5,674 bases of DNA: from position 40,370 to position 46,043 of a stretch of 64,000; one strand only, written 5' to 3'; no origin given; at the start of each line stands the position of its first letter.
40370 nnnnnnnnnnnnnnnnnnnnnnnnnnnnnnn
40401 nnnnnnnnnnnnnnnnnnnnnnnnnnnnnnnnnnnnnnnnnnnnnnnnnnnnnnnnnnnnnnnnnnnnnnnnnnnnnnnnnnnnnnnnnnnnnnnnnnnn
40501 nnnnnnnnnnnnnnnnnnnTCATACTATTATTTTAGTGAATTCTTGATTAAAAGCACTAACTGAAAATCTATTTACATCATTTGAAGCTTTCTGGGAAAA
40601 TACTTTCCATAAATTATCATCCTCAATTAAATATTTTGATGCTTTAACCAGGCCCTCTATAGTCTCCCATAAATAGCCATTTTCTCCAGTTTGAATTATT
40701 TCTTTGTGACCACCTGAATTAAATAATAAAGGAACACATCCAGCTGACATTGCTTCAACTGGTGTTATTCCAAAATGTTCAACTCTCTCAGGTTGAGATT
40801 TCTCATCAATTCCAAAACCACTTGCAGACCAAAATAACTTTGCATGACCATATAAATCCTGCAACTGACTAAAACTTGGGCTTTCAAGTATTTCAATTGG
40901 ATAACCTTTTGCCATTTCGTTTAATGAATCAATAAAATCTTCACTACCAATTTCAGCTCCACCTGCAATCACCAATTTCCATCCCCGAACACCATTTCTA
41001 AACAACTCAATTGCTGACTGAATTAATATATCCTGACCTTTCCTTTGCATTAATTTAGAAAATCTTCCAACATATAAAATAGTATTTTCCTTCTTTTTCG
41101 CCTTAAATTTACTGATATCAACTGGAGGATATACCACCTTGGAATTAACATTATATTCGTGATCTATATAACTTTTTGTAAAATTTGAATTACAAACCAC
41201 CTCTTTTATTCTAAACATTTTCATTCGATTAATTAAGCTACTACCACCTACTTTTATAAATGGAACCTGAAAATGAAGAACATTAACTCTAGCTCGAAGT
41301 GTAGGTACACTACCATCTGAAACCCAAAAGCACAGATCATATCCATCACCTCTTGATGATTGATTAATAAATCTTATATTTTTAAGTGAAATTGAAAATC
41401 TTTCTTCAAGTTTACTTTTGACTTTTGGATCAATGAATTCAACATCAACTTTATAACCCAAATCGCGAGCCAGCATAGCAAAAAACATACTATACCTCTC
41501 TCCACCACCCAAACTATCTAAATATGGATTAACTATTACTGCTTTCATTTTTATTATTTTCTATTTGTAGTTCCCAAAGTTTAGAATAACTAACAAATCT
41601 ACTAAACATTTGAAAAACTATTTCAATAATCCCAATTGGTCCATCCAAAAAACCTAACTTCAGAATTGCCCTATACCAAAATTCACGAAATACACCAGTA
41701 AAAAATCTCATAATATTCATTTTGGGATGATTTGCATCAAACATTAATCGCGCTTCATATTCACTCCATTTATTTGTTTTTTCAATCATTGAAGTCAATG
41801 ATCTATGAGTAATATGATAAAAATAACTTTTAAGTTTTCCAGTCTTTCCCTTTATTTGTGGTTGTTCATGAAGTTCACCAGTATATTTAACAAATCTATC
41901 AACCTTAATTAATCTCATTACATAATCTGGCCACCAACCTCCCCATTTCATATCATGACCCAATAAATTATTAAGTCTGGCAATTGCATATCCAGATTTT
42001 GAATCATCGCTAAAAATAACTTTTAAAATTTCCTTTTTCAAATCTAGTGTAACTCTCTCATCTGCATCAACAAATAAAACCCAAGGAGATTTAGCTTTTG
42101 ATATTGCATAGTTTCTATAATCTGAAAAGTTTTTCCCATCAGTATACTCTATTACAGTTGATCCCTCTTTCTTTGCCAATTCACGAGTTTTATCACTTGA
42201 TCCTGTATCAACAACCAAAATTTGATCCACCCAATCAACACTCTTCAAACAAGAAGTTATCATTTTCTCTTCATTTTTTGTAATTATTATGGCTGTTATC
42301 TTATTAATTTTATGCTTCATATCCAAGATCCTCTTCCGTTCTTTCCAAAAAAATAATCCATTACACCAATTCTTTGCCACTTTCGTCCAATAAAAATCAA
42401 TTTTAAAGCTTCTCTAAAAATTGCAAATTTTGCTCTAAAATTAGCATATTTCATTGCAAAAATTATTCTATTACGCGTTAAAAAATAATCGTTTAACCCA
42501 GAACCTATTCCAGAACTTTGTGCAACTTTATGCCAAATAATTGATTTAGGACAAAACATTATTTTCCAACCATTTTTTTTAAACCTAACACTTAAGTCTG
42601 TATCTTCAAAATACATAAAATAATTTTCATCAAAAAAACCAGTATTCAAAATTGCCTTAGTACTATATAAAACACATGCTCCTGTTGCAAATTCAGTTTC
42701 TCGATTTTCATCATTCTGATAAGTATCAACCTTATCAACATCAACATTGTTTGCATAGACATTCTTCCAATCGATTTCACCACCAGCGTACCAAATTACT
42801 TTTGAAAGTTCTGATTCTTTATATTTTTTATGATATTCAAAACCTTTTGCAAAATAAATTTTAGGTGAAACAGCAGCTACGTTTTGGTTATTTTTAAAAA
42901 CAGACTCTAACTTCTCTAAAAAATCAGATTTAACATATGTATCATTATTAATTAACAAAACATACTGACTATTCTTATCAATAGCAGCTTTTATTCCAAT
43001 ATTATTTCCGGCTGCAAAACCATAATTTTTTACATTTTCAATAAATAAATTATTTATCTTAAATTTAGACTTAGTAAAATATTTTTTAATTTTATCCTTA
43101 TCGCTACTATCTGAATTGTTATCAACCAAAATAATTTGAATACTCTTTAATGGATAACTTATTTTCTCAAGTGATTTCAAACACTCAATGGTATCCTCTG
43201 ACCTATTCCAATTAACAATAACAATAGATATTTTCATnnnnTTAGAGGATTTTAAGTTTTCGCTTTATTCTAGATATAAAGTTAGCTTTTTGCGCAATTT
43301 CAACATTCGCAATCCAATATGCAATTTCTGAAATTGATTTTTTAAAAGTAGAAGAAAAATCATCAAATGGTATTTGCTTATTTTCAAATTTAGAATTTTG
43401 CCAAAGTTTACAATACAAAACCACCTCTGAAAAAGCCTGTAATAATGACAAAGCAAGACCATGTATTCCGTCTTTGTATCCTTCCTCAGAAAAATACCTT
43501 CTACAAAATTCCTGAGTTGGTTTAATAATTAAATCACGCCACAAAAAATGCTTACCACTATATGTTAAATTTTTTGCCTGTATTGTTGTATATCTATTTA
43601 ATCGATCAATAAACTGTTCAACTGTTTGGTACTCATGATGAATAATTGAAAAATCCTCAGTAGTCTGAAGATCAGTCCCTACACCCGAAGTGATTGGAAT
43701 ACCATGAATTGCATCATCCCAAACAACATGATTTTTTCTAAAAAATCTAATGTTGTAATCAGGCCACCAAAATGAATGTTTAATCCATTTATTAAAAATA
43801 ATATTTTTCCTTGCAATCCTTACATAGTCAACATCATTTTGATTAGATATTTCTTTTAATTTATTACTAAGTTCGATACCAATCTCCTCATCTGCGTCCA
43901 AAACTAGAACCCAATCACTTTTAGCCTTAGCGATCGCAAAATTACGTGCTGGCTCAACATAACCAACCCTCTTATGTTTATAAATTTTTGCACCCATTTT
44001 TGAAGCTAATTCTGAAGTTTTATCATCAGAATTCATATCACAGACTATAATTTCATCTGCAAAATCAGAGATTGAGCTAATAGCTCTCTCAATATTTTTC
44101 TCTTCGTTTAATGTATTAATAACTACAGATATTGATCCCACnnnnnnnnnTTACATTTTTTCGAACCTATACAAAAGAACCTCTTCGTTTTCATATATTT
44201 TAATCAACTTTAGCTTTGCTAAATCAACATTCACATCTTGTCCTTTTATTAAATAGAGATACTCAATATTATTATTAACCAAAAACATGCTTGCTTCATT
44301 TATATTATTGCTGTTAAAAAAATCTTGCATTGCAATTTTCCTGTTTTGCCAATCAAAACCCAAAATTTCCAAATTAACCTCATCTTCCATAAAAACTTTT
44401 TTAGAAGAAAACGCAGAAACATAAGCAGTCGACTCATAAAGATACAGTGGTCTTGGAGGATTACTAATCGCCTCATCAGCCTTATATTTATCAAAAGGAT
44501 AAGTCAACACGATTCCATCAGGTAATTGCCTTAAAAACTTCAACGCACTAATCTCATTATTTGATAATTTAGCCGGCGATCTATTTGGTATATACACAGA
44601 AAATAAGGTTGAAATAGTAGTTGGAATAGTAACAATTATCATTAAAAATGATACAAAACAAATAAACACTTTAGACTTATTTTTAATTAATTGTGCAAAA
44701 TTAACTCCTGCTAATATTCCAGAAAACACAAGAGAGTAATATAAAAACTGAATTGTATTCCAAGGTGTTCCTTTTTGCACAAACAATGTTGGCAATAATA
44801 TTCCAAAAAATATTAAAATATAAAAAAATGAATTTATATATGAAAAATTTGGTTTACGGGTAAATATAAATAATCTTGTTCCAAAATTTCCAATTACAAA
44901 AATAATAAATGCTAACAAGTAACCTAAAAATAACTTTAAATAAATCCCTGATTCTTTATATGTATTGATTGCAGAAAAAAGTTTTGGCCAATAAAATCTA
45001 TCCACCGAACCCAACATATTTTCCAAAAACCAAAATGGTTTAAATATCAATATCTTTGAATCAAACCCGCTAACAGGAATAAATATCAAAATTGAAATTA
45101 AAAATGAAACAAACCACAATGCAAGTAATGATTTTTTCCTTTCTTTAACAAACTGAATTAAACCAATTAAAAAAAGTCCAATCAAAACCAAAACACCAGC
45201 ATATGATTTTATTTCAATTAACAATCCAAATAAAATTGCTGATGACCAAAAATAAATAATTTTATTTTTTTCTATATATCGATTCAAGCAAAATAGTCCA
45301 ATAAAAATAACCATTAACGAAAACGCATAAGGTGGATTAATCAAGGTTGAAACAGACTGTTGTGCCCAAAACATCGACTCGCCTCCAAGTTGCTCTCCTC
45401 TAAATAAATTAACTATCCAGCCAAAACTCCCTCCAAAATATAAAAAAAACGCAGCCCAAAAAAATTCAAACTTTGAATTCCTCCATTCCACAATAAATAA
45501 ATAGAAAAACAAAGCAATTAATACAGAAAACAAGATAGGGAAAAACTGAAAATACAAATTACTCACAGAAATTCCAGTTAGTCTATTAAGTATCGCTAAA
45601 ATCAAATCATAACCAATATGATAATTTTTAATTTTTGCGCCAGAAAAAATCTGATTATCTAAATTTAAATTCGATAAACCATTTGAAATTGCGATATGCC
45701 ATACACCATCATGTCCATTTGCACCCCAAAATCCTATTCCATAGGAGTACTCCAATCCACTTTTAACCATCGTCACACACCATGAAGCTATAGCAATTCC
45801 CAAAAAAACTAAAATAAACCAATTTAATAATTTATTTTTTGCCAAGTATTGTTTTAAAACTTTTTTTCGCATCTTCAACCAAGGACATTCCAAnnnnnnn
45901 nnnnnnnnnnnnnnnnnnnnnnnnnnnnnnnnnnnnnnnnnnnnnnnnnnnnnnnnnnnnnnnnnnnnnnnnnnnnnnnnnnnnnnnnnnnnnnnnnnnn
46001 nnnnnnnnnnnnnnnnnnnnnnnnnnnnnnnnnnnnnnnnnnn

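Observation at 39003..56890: Second paralog family of ArnT-like GT-C enzymes with D(E/Q)xRDA loop motif, including one motif-divergent member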

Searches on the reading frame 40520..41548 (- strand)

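Call 18: search_protein_families(library=pfam, proteins=[window:40520-41548:-], max_evalue=0.001)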
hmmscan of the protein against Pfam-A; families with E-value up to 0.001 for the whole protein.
window:40520-41548:- (342 aa): 2 families
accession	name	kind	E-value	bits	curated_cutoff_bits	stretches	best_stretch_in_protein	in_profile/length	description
PF00534.26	Glycos_transf_1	-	6.4e-22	78.3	26.4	1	146-322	7-170/172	Glycosyl transferases group 1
PF13692.12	Glyco_trans_1_4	-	6.3e-16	59.4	27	1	155-310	2-142/142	Glycosyl transferases group 1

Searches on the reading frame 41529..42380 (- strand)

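Call 18: search_protein_families(library=pfam, proteins=[window:41529-42380:-], max_evalue=0.001)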
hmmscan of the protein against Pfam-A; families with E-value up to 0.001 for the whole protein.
window:41529-42380:- (283 aa): 3 families
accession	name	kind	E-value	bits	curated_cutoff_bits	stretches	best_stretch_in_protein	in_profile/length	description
PF00535.33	Glycos_transf_2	-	9.4e-16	58.6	23.3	1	30-125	2-106/168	Glycosyl transferase family 2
PF13704.12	Glyco_tranf_2_4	-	1.5e-06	29.1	27.5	1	35-113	1-87/98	Glycosyl transferase family 2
PF10111.15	Glyco_tranf_2_2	-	2.3e-05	24.4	27.3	1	49-124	27-108/276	Glycosyltransferase like family 2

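Call 21: search_protein_families(library=ncbifam, proteins=[window:41529-42380:-], max_evalue=0.00001)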
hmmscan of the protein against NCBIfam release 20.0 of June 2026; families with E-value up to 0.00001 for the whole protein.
window:41529-42380:- (283 aa): 6 families
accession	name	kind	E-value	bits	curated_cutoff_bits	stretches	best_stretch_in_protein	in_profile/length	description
TIGR04195.1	S_glycosyl_SunS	equivalog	2.5e-13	49.7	350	1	23-174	54-202/421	SunS family peptide S-glycosyltransferase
TIGR04283.1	glyco_like_mftF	equivalog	1.8e-12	47.3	182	1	29-131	2-106/221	TIGR04283 family arsenosugar biosynthesis glycosyltransferase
TIGR04182.1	glyco_TIGR04182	equivalog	1.3e-08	34.6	325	1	28-122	2-97/293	S-layer glycoprotein N-glycosyltransferase AglJ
NF010496.0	PRK13915.1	equivalog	3.7e-07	29.5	262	1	16-80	22-92/307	glucosyl-3-phosphoglycerate synthase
NF007482.0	PRK10073.1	equivalog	3.1e-06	26.4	423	1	21-126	1-114/334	glycosyltransferase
NF041391.1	DPhHxTase_Halo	equivalog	4.8e-06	25.7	375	1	34-123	3-94/213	dolichyl-phosphate hexose transferase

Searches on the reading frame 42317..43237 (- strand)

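Call 18: search_protein_families(library=pfam, proteins=[window:42317-43237:-], max_evalue=0.001)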
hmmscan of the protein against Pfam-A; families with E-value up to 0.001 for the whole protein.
window:42317-43237:- (306 aa): 3 families
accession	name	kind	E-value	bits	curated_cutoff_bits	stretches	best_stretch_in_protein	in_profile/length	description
PF00535.33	Glycos_transf_2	-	5.3e-18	66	23.3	1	4-149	1-132/168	Glycosyl transferase family 2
PF13641.12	Glyco_tranf_2_3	-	2.9e-16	60.6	27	1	3-239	3-214/230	Glycosyltransferase like family 2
PF13632.12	Glyco_trans_2_3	-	2.9e-10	40.7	27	1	92-257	1-138/198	Glycosyl transferase family group 2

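Call 21: search_protein_families(library=ncbifam, proteins=[window:42317-43237:-], max_evalue=0.00001)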
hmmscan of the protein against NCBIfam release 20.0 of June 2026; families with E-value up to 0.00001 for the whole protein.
window:42317-43237:- (306 aa): 8 families
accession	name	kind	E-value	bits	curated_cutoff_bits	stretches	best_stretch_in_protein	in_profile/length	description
TIGR01556.1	rhamnosyltran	subfamily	1.8e-20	73.3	200.55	1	20-258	10-233/281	rhamnosyltransferase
NF041875.1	EPS_EpsD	equivalog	2.2e-18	66.7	370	2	3-122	1-112/325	exopolysaccharide biosynthesis glycosyltransferase EpsD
TIGR03937.1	PgaC_IcaA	equivalog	4.7e-13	48.9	422.3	1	2-124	46-160/407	poly-beta-1,6-N-acetyl-D-glucosamine synthase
TIGR03965.1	mycofact_glyco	equivalog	4.7e-13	48.8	280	1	2-128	75-192/467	mycofactocin biosynthesis glycosyltransferase MftF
TIGR03111.1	glyc2_xrt_Gpos1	hypoth_equivalog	1.3e-10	40.7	363.95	1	3-235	51-265/439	TIGR03111 family XrtG-associated glycosyltransferase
NF038302.1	EPS_HpsE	equivalog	4.2e-10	39.1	300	1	2-129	2-126/307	hormogonium polysaccharide biosynthesis glycosyltransferase HpsE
NF038299.1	EPS_HpsN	equivalog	4.6e-08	32.4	425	1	2-243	2-227/317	hormogonium polysaccharide biosynthesis glycosyltransferase HpsN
NF050113.1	gal_furan_GlfT1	equivalog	7.2e-07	28.8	330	1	5-127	3-117/290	galactofuranosyltransferase GlfT1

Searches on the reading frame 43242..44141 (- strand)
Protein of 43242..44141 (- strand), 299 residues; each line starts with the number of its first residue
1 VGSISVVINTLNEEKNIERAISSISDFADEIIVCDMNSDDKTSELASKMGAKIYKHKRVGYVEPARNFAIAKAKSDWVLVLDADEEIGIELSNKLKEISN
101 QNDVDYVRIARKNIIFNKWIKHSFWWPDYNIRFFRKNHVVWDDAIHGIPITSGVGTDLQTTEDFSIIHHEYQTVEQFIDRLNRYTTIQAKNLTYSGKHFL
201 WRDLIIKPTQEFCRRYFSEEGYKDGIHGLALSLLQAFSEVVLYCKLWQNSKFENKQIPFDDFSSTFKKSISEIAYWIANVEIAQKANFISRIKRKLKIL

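Call 18: search_protein_families(library=pfam, proteins=[window:43242-44141:-], max_evalue=0.001)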
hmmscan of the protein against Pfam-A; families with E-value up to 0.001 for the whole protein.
window:43242-44141:- (299 aa): 2 families
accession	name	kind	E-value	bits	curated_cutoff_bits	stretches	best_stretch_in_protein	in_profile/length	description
PF00535.33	Glycos_transf_2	-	9e-19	68.5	23.3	1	5-135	1-143/168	Glycosyl transferase family 2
PF13704.12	Glyco_tranf_2_4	-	2.2e-05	25.3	27.5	1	12-86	2-83/98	Glycosyl transferase family 2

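Call 21: search_protein_families(library=ncbifam, proteins=[window:43242-44141:-], max_evalue=0.00001)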
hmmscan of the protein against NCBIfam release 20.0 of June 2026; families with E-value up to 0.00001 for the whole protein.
window:43242-44141:- (299 aa): 8 families
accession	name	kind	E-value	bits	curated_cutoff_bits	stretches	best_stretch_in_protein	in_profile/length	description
TIGR04283.1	glyco_like_mftF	equivalog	3.7e-13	49.6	182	1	4-113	1-115/221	TIGR04283 family arsenosugar biosynthesis glycosyltransferase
TIGR04195.1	S_glycosyl_SunS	equivalog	1.4e-09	37.3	350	1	3-183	58-236/421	SunS family peptide S-glycosyltransferase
NF010496.0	PRK13915.1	equivalog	2.1e-09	36.9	262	1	3-59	32-94/307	glucosyl-3-phosphoglycerate synthase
TIGR04182.1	glyco_TIGR04182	equivalog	1.1e-08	34.8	325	1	4-86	2-84/293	S-layer glycoprotein N-glycosyltransferase AglJ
NF045692.1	OglycostaseCruG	equivalog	1.4e-07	30.8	600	1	1-115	40-168/386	2'-O-glycosyltransferase CruG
NF050050.1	ProtGlycPglI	equivalog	1.8e-07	30.8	500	1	2-110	2-116/306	GalNAc(5)-diNAcBac-PP-undecaprenol beta-1,3-glucosyltransferase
NF007482.0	PRK10073.1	equivalog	1.8e-07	30.5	423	1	3-109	7-120/334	glycosyltransferase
NF041391.1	DPhHxTase_Halo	equivalog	4.9e-07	28.9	375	1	10-103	3-98/213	dolichyl-phosphate hexose transferase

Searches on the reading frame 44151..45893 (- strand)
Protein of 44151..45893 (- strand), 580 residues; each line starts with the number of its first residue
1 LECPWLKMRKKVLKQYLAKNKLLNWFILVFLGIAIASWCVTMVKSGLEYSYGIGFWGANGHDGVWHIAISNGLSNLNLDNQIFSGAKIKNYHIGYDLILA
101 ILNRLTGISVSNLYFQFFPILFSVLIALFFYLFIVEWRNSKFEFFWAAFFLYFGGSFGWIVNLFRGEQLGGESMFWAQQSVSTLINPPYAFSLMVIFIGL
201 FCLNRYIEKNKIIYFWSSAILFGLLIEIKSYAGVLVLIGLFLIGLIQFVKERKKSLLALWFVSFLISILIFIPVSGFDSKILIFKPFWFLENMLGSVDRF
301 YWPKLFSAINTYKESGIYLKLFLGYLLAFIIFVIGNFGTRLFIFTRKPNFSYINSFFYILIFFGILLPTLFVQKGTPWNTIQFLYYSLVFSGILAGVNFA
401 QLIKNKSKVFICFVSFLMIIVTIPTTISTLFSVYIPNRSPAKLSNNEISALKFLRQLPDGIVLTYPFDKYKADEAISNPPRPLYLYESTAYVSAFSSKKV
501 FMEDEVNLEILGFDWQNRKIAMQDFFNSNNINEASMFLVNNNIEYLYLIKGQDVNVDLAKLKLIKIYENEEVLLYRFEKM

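Call 5: search_protein_families(library=pfam, proteins=[window:44151-45893:-], max_evalue=0.1)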
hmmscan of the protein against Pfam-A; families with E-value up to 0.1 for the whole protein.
window:44151-45893:- (580 aa): 0 families

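Call 6: search_protein_families(library=ncbifam, proteins=[window:44151-45893:-], max_evalue=0.1)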
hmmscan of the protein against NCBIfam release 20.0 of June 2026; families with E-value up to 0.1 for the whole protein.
window:44151-45893:- (580 aa): 0 families

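Call 78: search_protein_families(library=pfam, proteins=[window:44151-45893:-], max_evalue=0.1)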
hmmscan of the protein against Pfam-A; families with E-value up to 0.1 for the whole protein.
window:44151-45893:- (580 aa): 0 families
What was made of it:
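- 44151..45893 (-): E: multi-pass membrane protein of unknown family, conserved at the operon end. No Pfam hit (calls 5, 78).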
